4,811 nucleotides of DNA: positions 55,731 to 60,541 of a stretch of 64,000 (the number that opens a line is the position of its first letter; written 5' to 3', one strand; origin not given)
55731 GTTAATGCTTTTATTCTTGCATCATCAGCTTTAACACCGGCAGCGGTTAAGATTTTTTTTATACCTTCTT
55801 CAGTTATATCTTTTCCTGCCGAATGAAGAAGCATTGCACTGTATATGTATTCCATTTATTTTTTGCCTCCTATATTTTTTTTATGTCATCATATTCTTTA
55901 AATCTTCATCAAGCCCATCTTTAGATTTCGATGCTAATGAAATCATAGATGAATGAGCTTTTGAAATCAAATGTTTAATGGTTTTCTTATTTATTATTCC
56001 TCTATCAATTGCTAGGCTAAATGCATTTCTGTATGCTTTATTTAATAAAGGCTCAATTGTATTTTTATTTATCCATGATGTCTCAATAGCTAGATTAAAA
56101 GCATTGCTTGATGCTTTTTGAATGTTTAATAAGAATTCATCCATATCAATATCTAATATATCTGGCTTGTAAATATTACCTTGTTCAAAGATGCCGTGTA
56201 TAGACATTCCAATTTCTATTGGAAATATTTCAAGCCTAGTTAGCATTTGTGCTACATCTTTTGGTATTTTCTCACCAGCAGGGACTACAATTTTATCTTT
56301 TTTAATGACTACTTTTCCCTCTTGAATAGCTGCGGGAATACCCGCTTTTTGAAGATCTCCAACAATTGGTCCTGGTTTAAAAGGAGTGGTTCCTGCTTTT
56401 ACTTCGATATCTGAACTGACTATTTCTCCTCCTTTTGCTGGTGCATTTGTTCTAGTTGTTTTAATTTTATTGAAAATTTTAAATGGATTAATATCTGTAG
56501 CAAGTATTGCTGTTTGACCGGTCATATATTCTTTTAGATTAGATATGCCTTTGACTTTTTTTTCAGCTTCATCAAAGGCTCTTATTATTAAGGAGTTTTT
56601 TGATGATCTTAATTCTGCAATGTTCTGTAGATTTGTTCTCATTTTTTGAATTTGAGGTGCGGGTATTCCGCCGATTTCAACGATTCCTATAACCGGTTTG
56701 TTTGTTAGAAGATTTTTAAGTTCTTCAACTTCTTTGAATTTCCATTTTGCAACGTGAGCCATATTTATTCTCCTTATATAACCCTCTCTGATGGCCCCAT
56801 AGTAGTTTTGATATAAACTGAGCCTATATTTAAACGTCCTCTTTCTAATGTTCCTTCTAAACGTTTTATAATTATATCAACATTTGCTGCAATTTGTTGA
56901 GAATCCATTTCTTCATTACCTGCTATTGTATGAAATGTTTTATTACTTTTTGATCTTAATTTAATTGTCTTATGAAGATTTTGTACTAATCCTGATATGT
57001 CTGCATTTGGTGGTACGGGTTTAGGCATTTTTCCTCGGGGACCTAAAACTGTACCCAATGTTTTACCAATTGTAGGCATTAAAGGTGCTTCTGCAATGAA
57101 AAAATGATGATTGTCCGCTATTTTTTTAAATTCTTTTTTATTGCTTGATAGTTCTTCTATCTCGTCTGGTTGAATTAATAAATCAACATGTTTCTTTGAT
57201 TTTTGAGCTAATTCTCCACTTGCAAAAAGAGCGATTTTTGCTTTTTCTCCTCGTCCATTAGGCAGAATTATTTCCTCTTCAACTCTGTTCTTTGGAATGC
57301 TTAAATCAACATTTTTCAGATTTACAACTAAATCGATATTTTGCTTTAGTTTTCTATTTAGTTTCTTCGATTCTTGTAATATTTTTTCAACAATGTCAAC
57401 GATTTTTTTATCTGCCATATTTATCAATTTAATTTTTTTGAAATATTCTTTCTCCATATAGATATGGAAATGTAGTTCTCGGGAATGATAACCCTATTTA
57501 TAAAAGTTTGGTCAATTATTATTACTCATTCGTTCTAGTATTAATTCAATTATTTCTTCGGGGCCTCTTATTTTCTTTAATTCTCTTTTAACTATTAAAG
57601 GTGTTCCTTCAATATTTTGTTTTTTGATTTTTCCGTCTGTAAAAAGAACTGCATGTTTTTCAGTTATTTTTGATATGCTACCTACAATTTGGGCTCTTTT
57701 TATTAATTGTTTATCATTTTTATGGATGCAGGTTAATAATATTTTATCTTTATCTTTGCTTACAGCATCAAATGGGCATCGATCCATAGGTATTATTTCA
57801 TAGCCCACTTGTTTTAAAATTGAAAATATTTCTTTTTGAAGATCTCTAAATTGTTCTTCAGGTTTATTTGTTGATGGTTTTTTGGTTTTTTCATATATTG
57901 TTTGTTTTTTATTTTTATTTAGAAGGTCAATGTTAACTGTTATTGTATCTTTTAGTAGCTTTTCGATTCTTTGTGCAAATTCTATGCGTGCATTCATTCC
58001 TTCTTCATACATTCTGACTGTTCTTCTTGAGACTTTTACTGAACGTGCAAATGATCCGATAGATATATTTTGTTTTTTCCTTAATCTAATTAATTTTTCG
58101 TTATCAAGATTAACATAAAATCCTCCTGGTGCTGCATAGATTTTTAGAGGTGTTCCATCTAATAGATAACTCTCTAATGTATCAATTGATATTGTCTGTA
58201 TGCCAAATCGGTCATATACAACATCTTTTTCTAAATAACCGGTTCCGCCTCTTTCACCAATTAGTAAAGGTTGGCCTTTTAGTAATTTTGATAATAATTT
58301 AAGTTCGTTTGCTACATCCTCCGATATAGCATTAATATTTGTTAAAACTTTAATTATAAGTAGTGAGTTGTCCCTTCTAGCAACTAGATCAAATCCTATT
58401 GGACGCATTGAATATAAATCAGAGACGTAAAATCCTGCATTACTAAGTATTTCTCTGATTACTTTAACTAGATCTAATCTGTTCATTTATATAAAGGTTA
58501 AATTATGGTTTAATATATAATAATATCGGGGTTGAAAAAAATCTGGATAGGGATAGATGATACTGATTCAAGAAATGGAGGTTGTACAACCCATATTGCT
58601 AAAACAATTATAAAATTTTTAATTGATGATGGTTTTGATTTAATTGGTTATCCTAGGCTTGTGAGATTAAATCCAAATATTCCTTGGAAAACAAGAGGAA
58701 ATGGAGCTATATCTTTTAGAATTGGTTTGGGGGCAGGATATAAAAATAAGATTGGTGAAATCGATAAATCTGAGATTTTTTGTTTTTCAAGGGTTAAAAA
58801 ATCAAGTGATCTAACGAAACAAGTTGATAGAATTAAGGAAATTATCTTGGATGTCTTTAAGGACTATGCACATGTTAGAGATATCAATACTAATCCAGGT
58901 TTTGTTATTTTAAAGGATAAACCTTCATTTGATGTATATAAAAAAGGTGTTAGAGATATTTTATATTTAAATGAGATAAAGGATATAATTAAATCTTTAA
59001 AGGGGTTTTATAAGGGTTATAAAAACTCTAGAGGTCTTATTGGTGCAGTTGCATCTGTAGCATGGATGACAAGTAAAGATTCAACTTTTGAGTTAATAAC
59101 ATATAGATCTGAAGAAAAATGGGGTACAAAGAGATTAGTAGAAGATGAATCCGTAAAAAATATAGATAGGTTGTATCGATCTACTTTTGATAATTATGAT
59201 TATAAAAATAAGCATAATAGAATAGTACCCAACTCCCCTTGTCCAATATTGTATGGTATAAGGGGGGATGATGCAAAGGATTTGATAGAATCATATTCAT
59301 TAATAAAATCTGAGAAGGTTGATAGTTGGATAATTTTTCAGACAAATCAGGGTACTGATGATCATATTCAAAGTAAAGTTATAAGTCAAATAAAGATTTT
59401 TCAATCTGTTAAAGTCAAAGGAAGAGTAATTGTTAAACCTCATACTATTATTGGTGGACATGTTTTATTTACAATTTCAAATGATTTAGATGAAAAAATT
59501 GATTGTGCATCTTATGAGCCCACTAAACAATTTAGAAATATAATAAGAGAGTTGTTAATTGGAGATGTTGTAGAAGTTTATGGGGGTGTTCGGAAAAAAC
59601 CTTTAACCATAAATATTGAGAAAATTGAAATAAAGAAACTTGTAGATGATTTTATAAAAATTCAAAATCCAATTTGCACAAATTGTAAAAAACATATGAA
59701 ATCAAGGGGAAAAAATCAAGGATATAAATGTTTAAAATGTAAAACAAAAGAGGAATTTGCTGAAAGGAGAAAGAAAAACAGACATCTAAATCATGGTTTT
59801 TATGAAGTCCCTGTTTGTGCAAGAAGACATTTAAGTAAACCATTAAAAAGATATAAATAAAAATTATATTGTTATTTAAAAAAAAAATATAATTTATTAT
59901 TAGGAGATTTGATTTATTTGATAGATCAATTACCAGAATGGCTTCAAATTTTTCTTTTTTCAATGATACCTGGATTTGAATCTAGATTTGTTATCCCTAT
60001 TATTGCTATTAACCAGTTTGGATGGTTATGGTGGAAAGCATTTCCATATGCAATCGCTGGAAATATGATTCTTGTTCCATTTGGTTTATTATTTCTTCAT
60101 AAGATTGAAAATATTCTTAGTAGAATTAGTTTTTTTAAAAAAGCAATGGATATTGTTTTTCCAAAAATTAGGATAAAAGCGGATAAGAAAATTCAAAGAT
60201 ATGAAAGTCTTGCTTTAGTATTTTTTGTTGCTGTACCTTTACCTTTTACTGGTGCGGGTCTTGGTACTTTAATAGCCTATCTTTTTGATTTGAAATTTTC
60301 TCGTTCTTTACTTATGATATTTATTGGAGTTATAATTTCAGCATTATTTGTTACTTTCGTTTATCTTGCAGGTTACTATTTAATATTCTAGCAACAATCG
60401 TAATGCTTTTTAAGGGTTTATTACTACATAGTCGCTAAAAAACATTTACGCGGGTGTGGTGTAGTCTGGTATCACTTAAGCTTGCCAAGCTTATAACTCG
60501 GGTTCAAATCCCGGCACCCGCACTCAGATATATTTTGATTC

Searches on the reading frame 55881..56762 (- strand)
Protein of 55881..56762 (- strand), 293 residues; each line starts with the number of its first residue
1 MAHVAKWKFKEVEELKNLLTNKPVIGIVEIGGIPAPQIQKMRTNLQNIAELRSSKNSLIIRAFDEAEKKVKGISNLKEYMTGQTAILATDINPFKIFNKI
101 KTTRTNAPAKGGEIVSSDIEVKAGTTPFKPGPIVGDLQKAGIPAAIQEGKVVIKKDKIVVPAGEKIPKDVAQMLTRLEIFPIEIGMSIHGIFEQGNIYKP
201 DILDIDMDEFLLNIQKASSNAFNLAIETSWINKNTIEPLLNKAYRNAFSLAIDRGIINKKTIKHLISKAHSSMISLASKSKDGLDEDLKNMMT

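Call 70: search_protein_families(library=pfam, proteins=[window:55881-56762:-], max_evalue=0.00001)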
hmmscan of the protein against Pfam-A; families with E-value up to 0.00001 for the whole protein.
window:55881-56762:- (293 aa): 2 families
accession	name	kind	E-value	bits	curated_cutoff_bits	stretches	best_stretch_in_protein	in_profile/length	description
PF00466.25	Ribosomal_L10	-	1.6e-18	67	22.8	1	5-102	3-97/100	Ribosomal protein L10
PF17777.6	RL10P_insert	-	1.3e-14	54.3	29.1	1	109-179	1-71/71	Insertion domain in 60S ribosomal protein L10P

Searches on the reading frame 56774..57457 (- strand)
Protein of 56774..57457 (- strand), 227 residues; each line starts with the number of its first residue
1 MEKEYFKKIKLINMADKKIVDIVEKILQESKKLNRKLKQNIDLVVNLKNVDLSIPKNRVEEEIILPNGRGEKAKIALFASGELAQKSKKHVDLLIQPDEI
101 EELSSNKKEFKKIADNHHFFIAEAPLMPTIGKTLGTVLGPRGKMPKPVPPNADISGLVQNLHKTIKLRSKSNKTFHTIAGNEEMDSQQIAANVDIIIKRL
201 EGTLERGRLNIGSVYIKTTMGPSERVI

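Call 70: search_protein_families(library=pfam, proteins=[window:56774-57457:-], max_evalue=0.00001)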
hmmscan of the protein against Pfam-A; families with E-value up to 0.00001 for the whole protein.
window:56774-57457:- (227 aa): 1 family
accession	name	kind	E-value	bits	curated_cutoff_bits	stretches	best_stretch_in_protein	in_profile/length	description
PF00687.26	Ribosomal_L1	-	6.3e-46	156.9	32.2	1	32-222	4-198/198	Ribosomal protein L1p/L10e family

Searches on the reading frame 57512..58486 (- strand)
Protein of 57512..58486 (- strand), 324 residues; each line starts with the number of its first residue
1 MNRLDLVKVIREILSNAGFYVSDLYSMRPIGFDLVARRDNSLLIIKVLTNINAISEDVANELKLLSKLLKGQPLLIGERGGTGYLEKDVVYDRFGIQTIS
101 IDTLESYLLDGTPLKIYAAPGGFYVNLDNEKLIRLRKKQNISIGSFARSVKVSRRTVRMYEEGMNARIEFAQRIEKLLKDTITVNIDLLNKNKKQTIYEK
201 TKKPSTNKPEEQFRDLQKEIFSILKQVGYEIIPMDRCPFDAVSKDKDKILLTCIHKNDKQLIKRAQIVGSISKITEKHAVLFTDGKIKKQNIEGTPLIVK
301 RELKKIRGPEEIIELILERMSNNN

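Call 70: search_protein_families(library=pfam, proteins=[window:57512-58486:-], max_evalue=0.00001)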
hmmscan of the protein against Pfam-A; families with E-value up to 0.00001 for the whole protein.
window:57512-58486:- (324 aa): 1 family
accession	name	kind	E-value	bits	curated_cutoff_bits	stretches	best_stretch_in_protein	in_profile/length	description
PF01381.28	HTH_3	-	5.4e-07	30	23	1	133-178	2-48/55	Helix-turn-helix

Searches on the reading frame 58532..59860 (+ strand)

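Call 70: search_protein_families(library=pfam, proteins=[window:58532-59860:+], max_evalue=0.00001)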
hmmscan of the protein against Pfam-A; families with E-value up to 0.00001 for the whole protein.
window:58532-59860:+ (442 aa): 3 families
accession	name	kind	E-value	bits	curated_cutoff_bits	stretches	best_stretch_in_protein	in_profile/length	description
PF22641.2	TiaS_TCKD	-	1.1e-45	155.9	27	1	5-156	1-147/156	TiaS TCKD domain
PF08489.16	TiaS_FLD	-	3.3e-39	134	21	1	167-278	2-116/116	TiaS FLD domain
PF23783.1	Zn_ribbon_TiaS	-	3.6e-13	49.4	27.3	1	379-419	1-41/41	TiaS C-terminal zinc ribbon domain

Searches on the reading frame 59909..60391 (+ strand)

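Call 70: search_protein_families(library=pfam, proteins=[window:59909-60391:+], max_evalue=0.00001)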
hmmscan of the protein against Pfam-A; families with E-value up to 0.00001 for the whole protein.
window:59909-60391:+ (160 aa): 1 family
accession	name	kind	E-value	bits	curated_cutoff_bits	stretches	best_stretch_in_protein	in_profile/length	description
PF06695.16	Sm_multidrug_ex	-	4.6e-28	98.7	30.7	1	24-145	1-119/121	Putative small multi-drug export protein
